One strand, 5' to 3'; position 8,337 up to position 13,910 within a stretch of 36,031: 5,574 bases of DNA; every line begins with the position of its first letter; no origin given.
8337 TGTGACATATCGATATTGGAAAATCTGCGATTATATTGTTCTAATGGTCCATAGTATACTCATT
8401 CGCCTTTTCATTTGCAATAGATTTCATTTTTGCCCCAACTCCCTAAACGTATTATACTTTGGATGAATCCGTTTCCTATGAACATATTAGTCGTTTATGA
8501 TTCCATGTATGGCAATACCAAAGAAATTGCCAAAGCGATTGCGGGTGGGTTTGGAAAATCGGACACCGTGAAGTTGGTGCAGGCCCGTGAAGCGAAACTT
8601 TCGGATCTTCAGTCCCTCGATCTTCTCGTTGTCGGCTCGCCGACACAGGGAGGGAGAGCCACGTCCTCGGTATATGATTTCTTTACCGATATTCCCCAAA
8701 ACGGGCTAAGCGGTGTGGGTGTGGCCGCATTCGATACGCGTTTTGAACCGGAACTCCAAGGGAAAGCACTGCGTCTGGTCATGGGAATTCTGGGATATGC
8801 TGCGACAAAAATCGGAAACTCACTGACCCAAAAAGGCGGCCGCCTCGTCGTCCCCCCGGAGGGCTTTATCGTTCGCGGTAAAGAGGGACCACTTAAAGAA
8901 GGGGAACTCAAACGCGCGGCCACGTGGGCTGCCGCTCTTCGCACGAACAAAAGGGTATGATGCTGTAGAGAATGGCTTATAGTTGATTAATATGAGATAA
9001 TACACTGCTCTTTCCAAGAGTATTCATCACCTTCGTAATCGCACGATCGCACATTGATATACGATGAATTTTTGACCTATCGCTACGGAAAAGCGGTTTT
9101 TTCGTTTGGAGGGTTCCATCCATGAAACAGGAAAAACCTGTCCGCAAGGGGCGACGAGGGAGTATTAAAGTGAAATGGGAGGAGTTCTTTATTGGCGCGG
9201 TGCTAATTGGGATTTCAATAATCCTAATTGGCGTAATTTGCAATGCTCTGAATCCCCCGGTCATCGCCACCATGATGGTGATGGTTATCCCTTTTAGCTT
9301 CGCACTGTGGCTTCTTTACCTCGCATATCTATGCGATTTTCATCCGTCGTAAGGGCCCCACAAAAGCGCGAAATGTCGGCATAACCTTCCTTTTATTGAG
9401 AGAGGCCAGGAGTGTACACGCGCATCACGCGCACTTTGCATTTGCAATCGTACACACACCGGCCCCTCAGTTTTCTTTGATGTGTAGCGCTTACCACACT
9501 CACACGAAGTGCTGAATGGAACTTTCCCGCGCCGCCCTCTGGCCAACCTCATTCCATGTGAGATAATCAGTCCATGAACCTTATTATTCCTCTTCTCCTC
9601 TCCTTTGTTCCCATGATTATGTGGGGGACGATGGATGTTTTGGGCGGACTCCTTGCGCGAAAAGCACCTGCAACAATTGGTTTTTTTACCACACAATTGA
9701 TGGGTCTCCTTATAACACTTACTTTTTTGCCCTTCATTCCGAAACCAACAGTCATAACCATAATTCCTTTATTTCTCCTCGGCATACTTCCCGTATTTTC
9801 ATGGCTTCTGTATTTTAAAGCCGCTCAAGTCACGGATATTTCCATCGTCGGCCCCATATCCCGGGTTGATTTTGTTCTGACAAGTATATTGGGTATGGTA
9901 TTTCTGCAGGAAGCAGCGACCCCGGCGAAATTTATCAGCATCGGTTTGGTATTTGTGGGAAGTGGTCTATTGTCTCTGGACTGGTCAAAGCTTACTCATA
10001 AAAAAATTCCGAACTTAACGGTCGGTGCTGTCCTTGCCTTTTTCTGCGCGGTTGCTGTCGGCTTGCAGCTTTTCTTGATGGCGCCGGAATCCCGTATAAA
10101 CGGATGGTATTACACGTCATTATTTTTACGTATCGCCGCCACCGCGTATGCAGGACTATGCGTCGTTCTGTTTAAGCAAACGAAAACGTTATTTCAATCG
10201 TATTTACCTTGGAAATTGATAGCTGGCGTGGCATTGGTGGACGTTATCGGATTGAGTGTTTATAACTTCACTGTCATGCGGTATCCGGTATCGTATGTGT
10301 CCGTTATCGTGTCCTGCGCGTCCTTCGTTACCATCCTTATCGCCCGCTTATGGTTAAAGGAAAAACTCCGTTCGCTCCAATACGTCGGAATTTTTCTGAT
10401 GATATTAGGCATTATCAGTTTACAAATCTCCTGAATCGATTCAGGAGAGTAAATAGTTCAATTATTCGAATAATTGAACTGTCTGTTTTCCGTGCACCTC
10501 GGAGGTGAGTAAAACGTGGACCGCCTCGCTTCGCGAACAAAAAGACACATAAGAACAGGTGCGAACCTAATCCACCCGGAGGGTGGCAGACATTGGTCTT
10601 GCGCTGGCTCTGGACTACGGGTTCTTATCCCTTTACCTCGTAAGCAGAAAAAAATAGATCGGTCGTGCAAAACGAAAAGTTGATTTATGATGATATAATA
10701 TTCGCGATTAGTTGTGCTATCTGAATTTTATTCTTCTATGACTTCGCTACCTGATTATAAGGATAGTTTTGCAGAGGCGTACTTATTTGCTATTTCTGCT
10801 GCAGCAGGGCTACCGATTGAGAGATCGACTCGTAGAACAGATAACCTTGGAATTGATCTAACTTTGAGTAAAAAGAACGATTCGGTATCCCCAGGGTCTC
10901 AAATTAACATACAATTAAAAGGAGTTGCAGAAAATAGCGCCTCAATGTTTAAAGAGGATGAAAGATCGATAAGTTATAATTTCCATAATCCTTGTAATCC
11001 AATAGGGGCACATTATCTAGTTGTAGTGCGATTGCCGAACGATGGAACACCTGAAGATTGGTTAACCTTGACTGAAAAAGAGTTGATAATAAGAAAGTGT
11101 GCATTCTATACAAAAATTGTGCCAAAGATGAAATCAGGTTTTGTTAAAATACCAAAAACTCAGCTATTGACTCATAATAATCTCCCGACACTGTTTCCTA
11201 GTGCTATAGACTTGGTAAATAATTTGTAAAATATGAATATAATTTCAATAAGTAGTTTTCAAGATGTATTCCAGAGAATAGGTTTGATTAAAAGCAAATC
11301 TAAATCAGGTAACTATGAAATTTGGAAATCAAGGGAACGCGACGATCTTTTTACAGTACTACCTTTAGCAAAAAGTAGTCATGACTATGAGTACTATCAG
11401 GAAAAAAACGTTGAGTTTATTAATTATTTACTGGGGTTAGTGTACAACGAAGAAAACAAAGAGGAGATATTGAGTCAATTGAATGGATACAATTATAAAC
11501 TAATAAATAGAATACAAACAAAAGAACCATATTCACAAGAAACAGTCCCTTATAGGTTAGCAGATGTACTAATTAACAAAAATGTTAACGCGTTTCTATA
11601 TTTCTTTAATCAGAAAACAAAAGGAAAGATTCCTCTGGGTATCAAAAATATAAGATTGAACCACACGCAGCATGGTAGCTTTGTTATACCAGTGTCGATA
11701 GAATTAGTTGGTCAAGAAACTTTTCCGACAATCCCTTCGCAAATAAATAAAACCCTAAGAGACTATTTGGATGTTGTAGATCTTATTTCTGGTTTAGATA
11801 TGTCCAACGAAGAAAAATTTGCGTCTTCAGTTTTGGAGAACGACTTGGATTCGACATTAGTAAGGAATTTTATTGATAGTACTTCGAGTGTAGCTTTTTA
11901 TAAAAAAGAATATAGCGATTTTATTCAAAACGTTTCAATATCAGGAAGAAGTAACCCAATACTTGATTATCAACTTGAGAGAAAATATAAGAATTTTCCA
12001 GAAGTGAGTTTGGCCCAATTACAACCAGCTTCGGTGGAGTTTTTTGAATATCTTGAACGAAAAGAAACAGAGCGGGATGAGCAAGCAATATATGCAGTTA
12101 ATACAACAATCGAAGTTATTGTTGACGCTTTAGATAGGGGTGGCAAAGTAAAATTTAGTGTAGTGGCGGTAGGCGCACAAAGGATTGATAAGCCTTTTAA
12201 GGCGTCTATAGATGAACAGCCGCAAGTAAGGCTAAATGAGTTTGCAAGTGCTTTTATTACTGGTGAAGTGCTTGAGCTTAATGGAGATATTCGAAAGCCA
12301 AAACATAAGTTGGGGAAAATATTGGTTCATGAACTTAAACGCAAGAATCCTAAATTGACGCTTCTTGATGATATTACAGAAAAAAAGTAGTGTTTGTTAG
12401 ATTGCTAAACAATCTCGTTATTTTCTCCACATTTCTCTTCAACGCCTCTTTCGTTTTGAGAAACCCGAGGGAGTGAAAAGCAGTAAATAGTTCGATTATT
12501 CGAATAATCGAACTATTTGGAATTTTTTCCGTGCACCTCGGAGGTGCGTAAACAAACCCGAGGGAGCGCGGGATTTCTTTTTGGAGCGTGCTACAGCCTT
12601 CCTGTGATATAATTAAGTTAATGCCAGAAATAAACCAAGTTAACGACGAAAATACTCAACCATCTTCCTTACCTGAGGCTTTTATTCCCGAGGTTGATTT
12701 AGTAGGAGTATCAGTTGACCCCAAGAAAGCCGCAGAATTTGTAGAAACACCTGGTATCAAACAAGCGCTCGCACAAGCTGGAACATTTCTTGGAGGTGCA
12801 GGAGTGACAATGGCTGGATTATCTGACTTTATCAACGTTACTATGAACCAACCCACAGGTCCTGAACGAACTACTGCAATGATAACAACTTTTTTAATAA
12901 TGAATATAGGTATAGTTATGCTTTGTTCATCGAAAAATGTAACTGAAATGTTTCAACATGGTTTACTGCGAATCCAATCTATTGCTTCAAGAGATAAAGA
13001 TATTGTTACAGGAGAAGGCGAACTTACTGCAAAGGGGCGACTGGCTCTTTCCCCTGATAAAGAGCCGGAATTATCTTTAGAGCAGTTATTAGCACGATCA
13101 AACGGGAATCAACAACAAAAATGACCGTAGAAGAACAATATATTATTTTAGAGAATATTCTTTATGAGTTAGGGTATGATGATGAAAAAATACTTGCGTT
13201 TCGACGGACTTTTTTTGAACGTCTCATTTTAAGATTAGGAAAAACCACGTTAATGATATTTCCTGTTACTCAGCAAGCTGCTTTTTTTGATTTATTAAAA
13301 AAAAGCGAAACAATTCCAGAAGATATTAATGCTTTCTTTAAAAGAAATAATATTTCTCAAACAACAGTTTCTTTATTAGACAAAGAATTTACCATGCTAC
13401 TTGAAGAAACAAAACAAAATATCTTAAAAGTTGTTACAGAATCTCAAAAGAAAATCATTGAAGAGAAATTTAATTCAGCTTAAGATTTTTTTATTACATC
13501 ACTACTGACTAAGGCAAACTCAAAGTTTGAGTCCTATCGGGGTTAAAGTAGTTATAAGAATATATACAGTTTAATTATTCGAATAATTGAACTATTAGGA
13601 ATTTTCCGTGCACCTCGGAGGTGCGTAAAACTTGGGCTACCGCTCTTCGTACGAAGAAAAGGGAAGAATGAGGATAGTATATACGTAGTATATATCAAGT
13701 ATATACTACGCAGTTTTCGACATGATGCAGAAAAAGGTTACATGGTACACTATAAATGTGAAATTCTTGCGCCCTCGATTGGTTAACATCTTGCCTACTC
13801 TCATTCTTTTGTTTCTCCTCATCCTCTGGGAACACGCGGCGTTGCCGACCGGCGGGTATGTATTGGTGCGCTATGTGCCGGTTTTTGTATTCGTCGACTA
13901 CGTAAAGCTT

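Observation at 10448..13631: Three copies of a ~70-bp palindrome-plus-hairpin repeat divide the island into modules, with a compensatory base change preserving the palindrome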

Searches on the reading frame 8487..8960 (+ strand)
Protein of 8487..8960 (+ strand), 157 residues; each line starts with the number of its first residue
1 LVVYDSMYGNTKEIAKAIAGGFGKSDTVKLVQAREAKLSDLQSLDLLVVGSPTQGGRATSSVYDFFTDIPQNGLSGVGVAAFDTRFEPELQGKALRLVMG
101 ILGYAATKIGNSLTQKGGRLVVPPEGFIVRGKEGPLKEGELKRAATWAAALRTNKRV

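Call 8: search_protein_families(library=pfam, proteins=[window:8487-8960:+], max_evalue=0.01)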
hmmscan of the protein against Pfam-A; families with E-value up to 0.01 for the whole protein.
window:8487-8960:+ (157 aa): 3 families
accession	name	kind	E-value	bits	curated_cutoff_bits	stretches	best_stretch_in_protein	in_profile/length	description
PF00258.30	Flavodoxin_1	-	3e-12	47.4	25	1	2-145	1-141/143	Flavodoxin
PF12724.12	Flavodoxin_5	-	1.2e-08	35.9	27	1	1-75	1-74/145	Flavodoxin domain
PF12641.12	Flavodoxin_3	-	1.9e-07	31.4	27.5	1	1-79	1-76/160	Flavodoxin domain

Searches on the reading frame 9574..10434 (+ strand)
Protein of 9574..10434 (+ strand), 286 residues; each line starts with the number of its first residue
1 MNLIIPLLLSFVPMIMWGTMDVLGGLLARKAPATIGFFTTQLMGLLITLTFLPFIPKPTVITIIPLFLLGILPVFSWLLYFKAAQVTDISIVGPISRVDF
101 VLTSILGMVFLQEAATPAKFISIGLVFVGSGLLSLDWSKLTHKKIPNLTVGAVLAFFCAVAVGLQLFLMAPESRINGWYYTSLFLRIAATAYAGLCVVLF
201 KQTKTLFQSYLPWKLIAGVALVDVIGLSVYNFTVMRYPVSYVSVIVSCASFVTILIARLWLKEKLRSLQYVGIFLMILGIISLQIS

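Call 8: search_protein_families(library=pfam, proteins=[window:9574-10434:+], max_evalue=0.01)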
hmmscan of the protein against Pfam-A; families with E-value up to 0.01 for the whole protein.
window:9574-10434:+ (286 aa): 4 families
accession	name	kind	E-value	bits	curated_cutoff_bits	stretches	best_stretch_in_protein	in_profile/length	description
PF00892.27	EamA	-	1.9e-23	83.7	28.2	2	7-134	4-134/135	EamA-like transporter family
PF10639.15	TMEM234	-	2.8e-08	34.3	30.1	1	211-281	40-110/113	Putative transmembrane family 234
PF03151.22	TPT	-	0.00014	21.8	30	1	208-281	61-133/291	Triose-phosphate Transporter family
PF05653.20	Mg_trans_NIPA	-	0.0085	15.7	26.2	0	228-281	63-117/295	Magnesium transporter NIPA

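Call 10: find_encoding_contigs(protein=window:9574-10434:+, flank=10000, max_places=10)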
Protein window:9574-10434:+ (286 aa): no gene with exactly this product is on record in the collection.

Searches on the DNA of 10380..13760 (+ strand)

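Call 44: search_rna_families(source=window, start=10380, end=13760, threshold=evalue, max_evalue=5)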
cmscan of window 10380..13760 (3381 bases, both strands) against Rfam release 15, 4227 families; matches with E-value up to 5: 1.
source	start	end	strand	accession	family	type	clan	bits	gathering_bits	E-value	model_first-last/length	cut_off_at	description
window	11596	11682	-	RF02716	sno_ncR3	Gene; snRNA; snoRNA; CD-box;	-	16.8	88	4.6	1-75/75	no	Small nucleolar RNA ncR3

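Call 51: search_dna_similar(query=window:10440-13700:+, collection=phages, mode=distant, max_rows=10)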
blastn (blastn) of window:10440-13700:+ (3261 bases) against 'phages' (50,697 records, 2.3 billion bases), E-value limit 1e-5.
No match.

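Call 52: search_dna_similar(query=window:10440-13700:+, collection=plasmids, mode=distant, max_rows=10)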
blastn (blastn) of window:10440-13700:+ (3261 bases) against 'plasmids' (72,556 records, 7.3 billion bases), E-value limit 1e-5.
No match.

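Call 65: build_rna_model(alignment_id=A2, structure=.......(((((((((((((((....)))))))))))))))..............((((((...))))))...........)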
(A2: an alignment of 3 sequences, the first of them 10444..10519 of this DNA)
Model R1 built from alignment A2 (3 sequences, 81 columns); structure: as given.
model positions 79; base pairs 21; branch points 1; effective number of sequences 1.49; information 0.717 bits per position. Calibrated on 0.2 Mb of random sequence (short: E-values are rough).
structure used (alignment columns):
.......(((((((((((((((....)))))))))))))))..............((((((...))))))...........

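Call 66: search_with_rna_model(model_id=R1, source=window, filters=off, max_evalue=10)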
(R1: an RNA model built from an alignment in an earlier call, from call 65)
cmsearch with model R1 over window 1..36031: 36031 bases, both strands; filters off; matches with E-value up to 10: 24.
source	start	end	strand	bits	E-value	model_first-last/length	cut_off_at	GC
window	13557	13635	+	101.1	1.9e-24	1-79/79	no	0.34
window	12478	12556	+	94.8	8.7e-23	1-79/79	no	0.37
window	10444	10519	+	93.7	1.6e-22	1-79/79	no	0.41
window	10415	10491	-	44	1.8e-09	1-79/79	no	0.32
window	12449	12525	-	43.3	2.6e-09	1-79/79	no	0.34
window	13566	13595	-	28.3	2.3e-05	10-39/79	no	0.2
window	3798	3865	+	11.5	0.55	1-79/79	no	0.41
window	13676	13740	+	10.1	1.3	1-79/79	no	0.31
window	12533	12547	-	9.8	1.6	54-68/79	no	0.73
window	13610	13624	-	9.8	1.6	54-68/79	no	0.73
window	9195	9250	+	9.3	2.1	1-79/79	no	0.43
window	23988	24059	+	8.7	3.1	1-79/79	no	0.35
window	3768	3840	-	8.6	3.3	1-79/79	no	0.45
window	23974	24035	-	8.5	3.3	1-79/79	no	0.34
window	20416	20471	+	8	4.5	1-79/79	no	0.52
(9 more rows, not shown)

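Call 67: search_with_rna_model(model_id=R1, sources=[L099, L100, L102, L104, L105], filters=off, max_evalue=10)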
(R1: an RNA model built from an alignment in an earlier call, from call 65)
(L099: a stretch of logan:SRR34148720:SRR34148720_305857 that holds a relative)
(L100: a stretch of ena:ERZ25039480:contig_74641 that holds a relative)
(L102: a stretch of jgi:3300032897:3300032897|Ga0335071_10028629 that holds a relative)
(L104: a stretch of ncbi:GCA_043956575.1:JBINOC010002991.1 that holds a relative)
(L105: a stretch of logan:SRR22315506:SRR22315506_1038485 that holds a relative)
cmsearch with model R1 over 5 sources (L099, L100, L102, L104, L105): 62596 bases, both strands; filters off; matches with E-value up to 10: 17.
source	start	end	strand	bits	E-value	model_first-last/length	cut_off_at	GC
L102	577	662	-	14.6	0.15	1-79/79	no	0.42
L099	6753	6821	+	11.9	0.76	1-79/79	no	0.3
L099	5542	5618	-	10.7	1.6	1-79/79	no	0.31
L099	5576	5650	+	10.3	2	1-79/79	no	0.24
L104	8053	8119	+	9.6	3.1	1-79/79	no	0.31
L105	345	411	+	9.6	3.1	1-79/79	no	0.31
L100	8189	8258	+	9.3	3.8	1-79/79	no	0.5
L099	2188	2276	-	8.6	5.6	1-79/79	no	0.34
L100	659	733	+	8.5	5.8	1-79/79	no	0.32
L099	7119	7198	+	8.4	6.4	1-79/79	no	0.32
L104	9909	9978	-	8.1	7.7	1-79/79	no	0.33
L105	2201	2270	-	8.1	7.7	1-79/79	no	0.33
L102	3702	3756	-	8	8.2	1-79/79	no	0.44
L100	18902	18966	+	7.9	8.5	1-79/79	no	0.46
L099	8493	8571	+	7.9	8.5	1-79/79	no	0.3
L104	6746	6787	+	7.9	8.8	1-79/79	no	0.24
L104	6765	6825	-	7.8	8.9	1-79/79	no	0.26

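Call 83: search_with_rna_model(model_id=R1, sources=[L106, L001], filters=off, max_evalue=1)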
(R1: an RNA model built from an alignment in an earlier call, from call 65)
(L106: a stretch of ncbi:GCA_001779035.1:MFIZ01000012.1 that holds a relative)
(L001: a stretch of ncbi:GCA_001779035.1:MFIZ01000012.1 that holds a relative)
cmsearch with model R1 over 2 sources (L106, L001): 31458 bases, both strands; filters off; matches with E-value up to 1: 3.
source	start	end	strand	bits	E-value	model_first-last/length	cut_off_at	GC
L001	17032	17110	+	94.8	7.6e-23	1-79/79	no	0.37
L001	17003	17079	-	43.3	2.2e-09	1-79/79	no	0.34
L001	8545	8612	+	11.5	0.48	1-79/79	no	0.41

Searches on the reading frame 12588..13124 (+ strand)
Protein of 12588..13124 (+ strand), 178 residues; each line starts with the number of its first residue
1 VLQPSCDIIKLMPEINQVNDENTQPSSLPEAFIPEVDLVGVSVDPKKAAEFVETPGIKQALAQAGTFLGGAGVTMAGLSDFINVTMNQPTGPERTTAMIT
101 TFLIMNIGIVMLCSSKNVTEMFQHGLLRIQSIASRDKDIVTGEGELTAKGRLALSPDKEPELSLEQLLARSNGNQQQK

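Call 8: search_protein_families(library=pfam, proteins=[window:12588-13124:+], max_evalue=0.01)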
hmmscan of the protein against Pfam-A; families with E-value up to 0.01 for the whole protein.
window:12588-13124:+ (178 aa): 0 families

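Call 11: search_protein_families(library=padloc, proteins=[window:12588-13124:+], max_evalue=0.01)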
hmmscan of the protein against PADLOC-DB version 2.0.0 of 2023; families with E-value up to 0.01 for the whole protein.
window:12588-13124:+ (178 aa): 0 families

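Call 42: find_homologous_proteins(query=window:12621-13124:+, max_evalue=0.01)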
Query window:12621-13124:+ (167 aa): 1 proteins with E <= 0.01 among 54 candidates.
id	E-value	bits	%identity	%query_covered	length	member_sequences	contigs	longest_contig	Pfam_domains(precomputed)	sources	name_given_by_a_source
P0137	1.8e-101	354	100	100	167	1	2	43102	-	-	-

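Call 53: search_protein_families(library=phrogs, proteins=[window:12621-13124:+], max_evalue=0.01)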
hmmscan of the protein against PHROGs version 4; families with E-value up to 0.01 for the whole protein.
window:12621-13124:+ (167 aa): 0 families

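Call 54: search_protein_families(library=pfam, proteins=[window:12621-13124:+], max_evalue=1)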
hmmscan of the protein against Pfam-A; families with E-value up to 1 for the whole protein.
window:12621-13124:+ (167 aa): 0 families

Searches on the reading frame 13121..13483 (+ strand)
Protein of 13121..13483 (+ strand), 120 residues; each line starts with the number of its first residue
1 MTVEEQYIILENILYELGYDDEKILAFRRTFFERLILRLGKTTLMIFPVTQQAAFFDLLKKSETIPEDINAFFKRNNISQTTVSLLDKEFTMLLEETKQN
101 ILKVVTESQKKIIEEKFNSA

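Call 8: search_protein_families(library=pfam, proteins=[window:13121-13483:+], max_evalue=0.01)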
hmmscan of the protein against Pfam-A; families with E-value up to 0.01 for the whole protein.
window:13121-13483:+ (120 aa): 0 families

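Call 11: search_protein_families(library=padloc, proteins=[window:13121-13483:+], max_evalue=0.01)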
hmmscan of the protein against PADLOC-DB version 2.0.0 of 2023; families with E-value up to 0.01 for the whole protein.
window:13121-13483:+ (120 aa): 0 families

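Call 17: find_encoding_contigs(protein=window:13121-13483:+, flank=10000, max_places=10)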
Protein window:13121-13483:+ (120 aa): no gene with exactly this product is on record in the collection.

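Call 49: search_protein_representatives(protein=window:13121-13483:+)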
Query: 120 residues. Proteins with E-value up to 0.001 (for the whole library): 5; up to 1e-10: 1; up to 1e-30: 1. The best 5 are listed.
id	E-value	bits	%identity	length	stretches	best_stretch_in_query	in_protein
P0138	7.5e-68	241.6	100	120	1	1-120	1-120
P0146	4.7e-09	52.7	34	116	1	6-115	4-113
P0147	1.7e-05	41.3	28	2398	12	46-114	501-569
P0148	1.0e-04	38.8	32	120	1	9-113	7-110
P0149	8.9e-04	35.8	36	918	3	53-107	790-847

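Call 53: search_protein_families(library=phrogs, proteins=[window:13121-13483:+], max_evalue=0.01)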
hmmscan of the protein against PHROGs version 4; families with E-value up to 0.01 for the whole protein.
window:13121-13483:+ (120 aa): 0 families

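Call 54: search_protein_families(library=pfam, proteins=[window:13121-13483:+], max_evalue=1)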
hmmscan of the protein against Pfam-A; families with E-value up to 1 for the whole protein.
window:13121-13483:+ (120 aa): 0 families
